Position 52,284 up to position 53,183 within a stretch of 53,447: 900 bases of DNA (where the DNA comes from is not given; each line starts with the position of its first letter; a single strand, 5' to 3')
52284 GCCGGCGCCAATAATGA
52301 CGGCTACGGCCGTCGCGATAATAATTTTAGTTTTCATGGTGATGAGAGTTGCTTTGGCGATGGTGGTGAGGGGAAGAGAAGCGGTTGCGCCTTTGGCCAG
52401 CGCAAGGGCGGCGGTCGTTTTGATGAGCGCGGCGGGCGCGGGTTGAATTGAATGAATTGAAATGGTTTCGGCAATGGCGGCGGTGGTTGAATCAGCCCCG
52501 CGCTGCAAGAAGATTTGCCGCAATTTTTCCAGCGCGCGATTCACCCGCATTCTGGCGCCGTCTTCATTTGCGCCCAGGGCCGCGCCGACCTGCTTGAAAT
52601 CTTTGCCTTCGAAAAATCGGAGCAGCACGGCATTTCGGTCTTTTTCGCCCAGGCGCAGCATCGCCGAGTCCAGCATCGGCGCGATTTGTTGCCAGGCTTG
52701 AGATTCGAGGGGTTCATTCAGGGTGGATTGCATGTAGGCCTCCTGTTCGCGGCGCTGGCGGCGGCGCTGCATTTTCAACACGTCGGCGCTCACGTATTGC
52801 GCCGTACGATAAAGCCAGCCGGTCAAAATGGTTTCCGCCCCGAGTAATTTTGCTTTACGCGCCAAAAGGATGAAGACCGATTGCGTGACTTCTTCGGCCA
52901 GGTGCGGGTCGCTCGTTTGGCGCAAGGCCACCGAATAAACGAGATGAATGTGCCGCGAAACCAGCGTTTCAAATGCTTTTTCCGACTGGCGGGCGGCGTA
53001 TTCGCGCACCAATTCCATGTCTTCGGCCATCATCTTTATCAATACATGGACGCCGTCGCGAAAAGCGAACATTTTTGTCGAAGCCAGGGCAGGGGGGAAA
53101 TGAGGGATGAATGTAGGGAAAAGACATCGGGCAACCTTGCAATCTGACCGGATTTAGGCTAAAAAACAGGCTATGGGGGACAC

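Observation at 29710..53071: One 29-bp promoter motif precedes all three extended ECF genes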

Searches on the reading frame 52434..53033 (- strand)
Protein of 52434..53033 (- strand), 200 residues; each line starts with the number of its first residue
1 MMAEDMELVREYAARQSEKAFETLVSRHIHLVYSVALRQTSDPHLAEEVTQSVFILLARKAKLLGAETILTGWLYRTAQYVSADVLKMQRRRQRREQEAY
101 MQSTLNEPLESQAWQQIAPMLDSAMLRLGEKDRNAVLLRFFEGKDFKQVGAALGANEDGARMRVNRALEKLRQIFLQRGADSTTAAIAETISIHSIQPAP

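Call 55: find_related_loci(query=A2, collection=metagenome_contigs, flank=400)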
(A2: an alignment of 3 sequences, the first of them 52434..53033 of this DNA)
Query A2 (200 aa) in metagenome_contigs; peptide patterns used: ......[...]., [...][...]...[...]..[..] (x = any residue, [..] = any of these).
600 stretches matched a pattern (row limit reached: there are more); 357 encode a relative of the query (tblastn E <= 1e-3); the best 80 are kept; 80 distinct loci.
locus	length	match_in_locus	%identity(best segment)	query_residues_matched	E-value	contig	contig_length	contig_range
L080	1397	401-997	64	1-200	6e-85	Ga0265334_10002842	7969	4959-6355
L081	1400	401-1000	68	1-200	2e-85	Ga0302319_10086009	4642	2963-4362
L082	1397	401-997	65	1-200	2e-84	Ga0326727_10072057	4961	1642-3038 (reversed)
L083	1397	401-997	66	1-200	2e-84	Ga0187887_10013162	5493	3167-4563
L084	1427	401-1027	62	1-200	3e-85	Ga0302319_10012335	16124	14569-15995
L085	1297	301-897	67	2-200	6e-86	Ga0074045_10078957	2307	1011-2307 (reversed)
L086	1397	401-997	63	1-200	4e-84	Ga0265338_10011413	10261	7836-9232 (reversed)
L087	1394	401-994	65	2-200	2e-83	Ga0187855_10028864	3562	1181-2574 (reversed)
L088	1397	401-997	63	1-200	5e-83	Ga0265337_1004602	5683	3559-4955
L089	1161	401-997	64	1-200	2e-85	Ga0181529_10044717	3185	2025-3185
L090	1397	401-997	69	1-200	1e-82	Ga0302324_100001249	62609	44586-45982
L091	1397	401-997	68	1-200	1e-82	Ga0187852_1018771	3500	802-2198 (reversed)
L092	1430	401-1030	64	1-200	3e-82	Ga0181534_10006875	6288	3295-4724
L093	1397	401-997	67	1-200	3e-82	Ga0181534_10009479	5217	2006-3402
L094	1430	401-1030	64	1-200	2e-83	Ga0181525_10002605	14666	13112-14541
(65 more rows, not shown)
